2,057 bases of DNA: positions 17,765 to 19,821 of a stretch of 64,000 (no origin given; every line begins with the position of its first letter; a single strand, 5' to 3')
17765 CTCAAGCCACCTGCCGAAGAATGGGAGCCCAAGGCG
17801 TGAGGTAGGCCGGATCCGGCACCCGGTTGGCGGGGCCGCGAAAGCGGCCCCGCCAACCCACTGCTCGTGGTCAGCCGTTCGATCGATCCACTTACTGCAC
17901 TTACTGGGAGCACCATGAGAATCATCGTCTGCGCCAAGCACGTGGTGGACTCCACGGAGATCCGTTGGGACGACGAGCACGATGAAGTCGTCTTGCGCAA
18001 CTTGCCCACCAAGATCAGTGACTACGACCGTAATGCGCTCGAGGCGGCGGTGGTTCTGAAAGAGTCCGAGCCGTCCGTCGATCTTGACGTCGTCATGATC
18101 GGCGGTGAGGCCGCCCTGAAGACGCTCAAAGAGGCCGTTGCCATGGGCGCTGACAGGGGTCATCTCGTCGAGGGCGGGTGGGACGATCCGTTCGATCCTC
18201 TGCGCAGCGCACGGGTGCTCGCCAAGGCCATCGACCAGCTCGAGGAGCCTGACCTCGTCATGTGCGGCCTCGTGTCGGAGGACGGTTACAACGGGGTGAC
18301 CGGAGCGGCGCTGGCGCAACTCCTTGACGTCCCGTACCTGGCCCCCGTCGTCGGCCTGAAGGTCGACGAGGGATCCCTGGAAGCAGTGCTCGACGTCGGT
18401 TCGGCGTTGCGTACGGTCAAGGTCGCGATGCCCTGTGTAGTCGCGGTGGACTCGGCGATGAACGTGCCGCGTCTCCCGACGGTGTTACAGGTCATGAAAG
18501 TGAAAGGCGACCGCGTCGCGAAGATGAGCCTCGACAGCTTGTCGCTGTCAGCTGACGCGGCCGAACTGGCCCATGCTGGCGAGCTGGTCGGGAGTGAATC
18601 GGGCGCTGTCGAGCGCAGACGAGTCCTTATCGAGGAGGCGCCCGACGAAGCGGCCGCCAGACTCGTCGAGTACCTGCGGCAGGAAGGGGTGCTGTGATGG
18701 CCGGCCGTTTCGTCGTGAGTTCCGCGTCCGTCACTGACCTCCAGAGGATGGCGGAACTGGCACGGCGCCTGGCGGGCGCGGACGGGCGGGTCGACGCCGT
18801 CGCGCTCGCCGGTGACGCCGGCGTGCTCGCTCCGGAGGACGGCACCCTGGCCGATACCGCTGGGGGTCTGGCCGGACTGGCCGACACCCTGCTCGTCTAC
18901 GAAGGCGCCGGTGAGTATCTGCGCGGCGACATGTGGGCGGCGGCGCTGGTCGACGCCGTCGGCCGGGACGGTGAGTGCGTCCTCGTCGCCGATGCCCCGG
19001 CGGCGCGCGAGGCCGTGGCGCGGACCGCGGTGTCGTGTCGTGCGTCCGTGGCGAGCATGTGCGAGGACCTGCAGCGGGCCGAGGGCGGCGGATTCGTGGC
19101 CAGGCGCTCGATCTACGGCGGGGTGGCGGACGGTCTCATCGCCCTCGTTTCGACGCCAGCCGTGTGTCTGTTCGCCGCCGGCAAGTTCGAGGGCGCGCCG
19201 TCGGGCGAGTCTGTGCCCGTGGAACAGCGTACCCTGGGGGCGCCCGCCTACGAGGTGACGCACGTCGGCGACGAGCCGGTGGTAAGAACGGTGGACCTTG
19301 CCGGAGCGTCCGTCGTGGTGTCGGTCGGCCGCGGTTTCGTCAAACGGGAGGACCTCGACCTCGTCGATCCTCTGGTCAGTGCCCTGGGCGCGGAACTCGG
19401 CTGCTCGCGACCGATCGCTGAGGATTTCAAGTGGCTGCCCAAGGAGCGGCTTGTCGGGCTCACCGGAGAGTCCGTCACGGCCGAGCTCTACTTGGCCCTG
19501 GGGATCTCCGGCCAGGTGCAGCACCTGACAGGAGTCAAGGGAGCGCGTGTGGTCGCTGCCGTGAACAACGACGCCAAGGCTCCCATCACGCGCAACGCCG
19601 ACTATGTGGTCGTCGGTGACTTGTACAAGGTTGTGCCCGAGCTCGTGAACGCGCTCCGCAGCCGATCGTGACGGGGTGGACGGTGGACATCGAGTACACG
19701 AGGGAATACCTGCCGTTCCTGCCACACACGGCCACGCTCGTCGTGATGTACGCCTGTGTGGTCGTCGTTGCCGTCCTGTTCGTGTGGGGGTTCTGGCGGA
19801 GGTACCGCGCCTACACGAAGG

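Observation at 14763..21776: Hybrid GlcD/GlcF-like dehydrogenase plus EtfBA plus fused cytochrome-b/HdrD-like membrane oxidoreductase: a putative substrate-to-quinone ETF chain of unknown substrate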

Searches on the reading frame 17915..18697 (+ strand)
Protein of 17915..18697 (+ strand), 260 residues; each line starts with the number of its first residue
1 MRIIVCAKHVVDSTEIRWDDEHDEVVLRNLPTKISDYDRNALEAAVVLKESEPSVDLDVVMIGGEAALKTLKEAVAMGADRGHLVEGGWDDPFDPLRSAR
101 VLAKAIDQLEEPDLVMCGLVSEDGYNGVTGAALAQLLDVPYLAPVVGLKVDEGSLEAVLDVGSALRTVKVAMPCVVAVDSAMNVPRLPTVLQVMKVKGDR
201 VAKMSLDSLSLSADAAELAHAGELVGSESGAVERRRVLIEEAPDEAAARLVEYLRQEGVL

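Call 6: search_protein_families(library=pfam, proteins=[window:17915-18697:+], max_evalue=0.01)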
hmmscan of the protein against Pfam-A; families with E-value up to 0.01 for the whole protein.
window:17915-18697:+ (260 aa): 1 family
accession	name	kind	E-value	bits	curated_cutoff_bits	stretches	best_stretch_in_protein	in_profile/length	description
PF01012.27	ETF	-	1.5e-28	100.3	26.7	1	26-203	4-175/181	Electron transfer flavoprotein domain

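Call 7: search_protein_families(library=ncbifam, proteins=[window:17915-18697:+], max_evalue=0.01)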
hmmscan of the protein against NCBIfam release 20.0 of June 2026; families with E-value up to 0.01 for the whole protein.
window:17915-18697:+ (260 aa): 6 families
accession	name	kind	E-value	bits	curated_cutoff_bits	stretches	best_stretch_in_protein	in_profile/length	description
NF040731.1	flavo_sub_EftB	exception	8.7e-33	113.7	445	1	2-258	1-258/260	electron transfer flavoprotein subunit beta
NF008998.0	PRK12342.1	equivalog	1.4e-26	93.4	338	1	1-256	1-251/254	electron transfer flavoprotein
NF002888.0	PRK03359.1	subfamily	2.3e-25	89.5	219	1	1-256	1-254/256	putative electron transfer flavoprotein FixA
NF042971.1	AcrlCoAredClosAcrB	equivalog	6.6e-19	68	475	1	1-209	1-210/266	acryloyl-CoA reductase electron transfer subunit gamma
TIGR04503.1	mft_etfB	hypoth_equivalog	1.5e-14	54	200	1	33-186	29-195/290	mycofactocin-associated electron transfer flavoprotein beta subunit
NF051844.1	ETFlavBetaProt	equivalog_domain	4.8e-07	29.5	350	1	36-186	22-164/254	electron transfer flavoprotein subunit beta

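Call 41: search_solved_structures(query=window:17915-18697:+, max_evalue=0.001, show_alignments=3)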
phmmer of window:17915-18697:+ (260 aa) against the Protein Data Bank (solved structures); distinct sequences matched with E-value up to 0.001: 10.
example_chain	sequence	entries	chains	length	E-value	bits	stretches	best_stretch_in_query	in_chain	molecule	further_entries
6fah_B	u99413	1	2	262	1.3e-25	94.1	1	1-219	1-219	Caffeyl-CoA reductase-Etf complex subunit CarD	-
7qh2_B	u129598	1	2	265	1.7e-19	74.1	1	2-197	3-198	Lactate dehydrogenase (NAD(+),ferredoxin) subunit LctB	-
5ol2_B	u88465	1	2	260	8.6e-19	71.8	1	1-194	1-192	Electron transfer flavoprotein small subunit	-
1efv_B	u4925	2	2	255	9.3e-19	71.7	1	1-205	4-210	ELECTRON TRANSFER FLAVOPROTEIN | Electron transfer flavoprotein beta-subunit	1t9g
2a1t_S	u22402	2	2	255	9.3e-19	71.7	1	1-205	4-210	Electron transfer flavoprotein beta-subunit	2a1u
1efp_B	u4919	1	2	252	1.4e-18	71.1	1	1-201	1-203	PROTEIN (ELECTRON TRANSFER FLAVOPROTEIN)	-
5ow0_B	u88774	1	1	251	2.8e-18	70.1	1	32-204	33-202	Electron transfer flavoprotein, beta subunit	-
4kpu_B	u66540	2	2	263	3.6e-18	69.8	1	1-213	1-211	Electron transfer flavoprotein alpha/beta-subunit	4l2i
1o94_C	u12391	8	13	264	3.1e-17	66.7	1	30-255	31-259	ELECTRON TRANSFER FLAVOPROTEIN BETA-SUBUNIT | ELECTRON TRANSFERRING FLAVOPROTEIN BETA-SUBUNIT | Electron transfer flavoprotein subunit beta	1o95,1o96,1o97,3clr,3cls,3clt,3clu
7koe_A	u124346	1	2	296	3.8e-13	53.3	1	2-194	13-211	Electron transfer flavoprotein, beta subunit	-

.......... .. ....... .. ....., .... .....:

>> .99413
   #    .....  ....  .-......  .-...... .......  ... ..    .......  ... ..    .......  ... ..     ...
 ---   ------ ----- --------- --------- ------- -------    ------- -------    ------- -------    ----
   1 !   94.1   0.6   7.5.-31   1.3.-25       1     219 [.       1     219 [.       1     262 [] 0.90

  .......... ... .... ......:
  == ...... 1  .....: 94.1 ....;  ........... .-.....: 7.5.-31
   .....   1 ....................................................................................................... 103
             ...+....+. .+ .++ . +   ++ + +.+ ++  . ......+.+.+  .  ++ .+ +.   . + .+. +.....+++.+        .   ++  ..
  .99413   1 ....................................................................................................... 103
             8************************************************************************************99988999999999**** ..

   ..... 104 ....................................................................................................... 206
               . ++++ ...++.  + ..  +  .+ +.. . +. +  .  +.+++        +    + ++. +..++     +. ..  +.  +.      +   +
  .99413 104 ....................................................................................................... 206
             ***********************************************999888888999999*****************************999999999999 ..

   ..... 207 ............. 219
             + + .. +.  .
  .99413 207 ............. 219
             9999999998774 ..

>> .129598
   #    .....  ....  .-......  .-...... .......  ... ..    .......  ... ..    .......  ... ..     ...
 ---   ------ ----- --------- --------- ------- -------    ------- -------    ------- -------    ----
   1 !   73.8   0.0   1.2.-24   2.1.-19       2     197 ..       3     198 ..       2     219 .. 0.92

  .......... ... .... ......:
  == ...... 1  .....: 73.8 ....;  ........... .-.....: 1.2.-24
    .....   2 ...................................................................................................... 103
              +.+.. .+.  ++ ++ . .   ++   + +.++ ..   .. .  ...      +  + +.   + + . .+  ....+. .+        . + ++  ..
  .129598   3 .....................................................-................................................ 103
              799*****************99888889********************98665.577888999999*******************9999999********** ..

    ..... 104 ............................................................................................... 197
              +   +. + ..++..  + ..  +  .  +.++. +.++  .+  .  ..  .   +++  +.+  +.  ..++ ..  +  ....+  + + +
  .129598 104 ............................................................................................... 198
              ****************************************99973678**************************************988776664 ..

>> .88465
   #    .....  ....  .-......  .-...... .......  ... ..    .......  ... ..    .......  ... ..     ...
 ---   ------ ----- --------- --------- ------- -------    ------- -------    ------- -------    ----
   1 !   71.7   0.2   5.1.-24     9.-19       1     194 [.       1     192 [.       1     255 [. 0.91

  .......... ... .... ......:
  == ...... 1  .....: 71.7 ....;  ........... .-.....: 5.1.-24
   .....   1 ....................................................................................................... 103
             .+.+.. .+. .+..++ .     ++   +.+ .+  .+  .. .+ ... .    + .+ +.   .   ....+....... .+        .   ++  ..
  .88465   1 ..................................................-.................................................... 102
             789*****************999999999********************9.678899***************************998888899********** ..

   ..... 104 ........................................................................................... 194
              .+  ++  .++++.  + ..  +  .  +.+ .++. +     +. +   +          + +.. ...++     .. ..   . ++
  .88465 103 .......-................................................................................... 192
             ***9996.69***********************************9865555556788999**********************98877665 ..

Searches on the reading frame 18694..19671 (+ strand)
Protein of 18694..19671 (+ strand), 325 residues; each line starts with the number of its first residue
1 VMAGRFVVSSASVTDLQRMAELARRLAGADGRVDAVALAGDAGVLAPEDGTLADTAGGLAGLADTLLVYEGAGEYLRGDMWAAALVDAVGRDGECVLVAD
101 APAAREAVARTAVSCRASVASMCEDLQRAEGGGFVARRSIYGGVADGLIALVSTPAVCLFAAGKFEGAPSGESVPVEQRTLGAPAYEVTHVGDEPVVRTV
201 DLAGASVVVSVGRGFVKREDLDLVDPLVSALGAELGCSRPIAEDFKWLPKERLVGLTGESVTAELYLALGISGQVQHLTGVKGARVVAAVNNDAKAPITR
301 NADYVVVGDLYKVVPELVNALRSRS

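Call 6: search_protein_families(library=pfam, proteins=[window:18694-19671:+], max_evalue=0.01)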
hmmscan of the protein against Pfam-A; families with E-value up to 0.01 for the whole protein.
window:18694-19671:+ (325 aa): 1 family
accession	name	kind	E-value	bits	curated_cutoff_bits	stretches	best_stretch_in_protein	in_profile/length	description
PF00766.25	ETF_alpha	-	2.8e-28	98.1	27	1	201-282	1-81/81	Electron transfer flavoprotein FAD-binding domain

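Call 7: search_protein_families(library=ncbifam, proteins=[window:18694-19671:+], max_evalue=0.01)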
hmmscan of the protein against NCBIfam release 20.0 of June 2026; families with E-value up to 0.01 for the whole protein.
window:18694-19671:+ (325 aa): 5 families
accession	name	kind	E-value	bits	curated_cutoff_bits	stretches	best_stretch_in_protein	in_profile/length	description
NF008884.0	PRK11916.1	equivalog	1.9e-47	162.1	528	1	63-321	49-310/312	electron transfer flavoprotein subunit alpha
NF002889.0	PRK03363.1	equivalog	2e-44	152.2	549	1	69-321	55-311/313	electron transfer flavoprotein subunit alpha/FixB family protein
NF042970.1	AcrlCoAredClosAcrA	equivalog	1.1e-30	107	600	1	198-322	232-358/360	acryloyl-CoA reductase electron transfer subunit beta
NF038209.1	mft_etfA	equivalog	4.6e-23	82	240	1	30-321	14-302/303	mycofactocin-associated electron transfer flavoprotein alpha subunit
NF051845.1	EtFlavAlphaProt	equivalog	2e-21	76.4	600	1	198-321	280-399/406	electron transfer flavoprotein subunit alpha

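Call 42: search_solved_structures(query=window:18694-19671:+, max_evalue=0.001, show_alignments=2)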
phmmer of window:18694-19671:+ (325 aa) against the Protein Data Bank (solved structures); distinct sequences matched with E-value up to 0.001: 14.
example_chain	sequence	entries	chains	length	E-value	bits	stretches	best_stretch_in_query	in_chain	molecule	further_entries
1efp_A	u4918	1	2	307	4.5e-29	104.8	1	32-319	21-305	PROTEIN (ELECTRON TRANSFER FLAVOPROTEIN)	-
1t9g_R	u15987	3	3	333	9.4e-29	103.7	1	133-323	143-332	Electron transfer flavoprotein alpha-subunit, mitochondrial | Electron transfer flavoprotein alpha-subunit, mitochondrial precursor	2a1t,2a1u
1efv_A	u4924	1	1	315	9.6e-29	103.7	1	138-323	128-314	ELECTRON TRANSFER FLAVOPROTEIN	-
7qh2_A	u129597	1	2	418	2e-26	96.1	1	94-321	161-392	Lactate dehydrogenase (NAD(+),ferredoxin) subunit LctC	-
5ol2_A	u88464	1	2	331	4.6e-26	94.9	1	196-321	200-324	Electron transfer flavoprotein large subunit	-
5ow0_A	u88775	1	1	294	8.5e-24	87.4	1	85-323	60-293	Electron transfer flavoprotein, alpha subunit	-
7koe_B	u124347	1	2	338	1e-23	87.2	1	81-322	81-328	Electron transfer flavoprotein, alpha subunit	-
6fah_A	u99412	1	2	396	9.5e-22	80.7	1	197-321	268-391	Caffeyl-CoA reductase-Etf complex subunit CarE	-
1o94_D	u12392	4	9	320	6.1e-21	78.1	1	198-318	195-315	ELECTRON TRANSFER FLAVOPROTEIN ALPHA-SUBUNIT | ELECTRON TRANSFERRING FLAVOPROTEIN ALPHA-SUBUNIT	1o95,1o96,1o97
3clu_D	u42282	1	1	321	1.6e-20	76.7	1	198-318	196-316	Electron transfer flavoprotein subunit alpha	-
3clt_D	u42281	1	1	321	3.1e-20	75.7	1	198-318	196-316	Electron transfer flavoprotein subunit alpha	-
3clr_D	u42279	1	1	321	4.4e-20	75.2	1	198-318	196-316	Electron transfer flavoprotein subunit alpha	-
3cls_D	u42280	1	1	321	7.8e-20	74.4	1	198-318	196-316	Electron transfer flavoprotein subunit alpha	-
4kpu_A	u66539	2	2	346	1e-17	67.5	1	186-320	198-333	Electron transfer flavoprotein alpha subunit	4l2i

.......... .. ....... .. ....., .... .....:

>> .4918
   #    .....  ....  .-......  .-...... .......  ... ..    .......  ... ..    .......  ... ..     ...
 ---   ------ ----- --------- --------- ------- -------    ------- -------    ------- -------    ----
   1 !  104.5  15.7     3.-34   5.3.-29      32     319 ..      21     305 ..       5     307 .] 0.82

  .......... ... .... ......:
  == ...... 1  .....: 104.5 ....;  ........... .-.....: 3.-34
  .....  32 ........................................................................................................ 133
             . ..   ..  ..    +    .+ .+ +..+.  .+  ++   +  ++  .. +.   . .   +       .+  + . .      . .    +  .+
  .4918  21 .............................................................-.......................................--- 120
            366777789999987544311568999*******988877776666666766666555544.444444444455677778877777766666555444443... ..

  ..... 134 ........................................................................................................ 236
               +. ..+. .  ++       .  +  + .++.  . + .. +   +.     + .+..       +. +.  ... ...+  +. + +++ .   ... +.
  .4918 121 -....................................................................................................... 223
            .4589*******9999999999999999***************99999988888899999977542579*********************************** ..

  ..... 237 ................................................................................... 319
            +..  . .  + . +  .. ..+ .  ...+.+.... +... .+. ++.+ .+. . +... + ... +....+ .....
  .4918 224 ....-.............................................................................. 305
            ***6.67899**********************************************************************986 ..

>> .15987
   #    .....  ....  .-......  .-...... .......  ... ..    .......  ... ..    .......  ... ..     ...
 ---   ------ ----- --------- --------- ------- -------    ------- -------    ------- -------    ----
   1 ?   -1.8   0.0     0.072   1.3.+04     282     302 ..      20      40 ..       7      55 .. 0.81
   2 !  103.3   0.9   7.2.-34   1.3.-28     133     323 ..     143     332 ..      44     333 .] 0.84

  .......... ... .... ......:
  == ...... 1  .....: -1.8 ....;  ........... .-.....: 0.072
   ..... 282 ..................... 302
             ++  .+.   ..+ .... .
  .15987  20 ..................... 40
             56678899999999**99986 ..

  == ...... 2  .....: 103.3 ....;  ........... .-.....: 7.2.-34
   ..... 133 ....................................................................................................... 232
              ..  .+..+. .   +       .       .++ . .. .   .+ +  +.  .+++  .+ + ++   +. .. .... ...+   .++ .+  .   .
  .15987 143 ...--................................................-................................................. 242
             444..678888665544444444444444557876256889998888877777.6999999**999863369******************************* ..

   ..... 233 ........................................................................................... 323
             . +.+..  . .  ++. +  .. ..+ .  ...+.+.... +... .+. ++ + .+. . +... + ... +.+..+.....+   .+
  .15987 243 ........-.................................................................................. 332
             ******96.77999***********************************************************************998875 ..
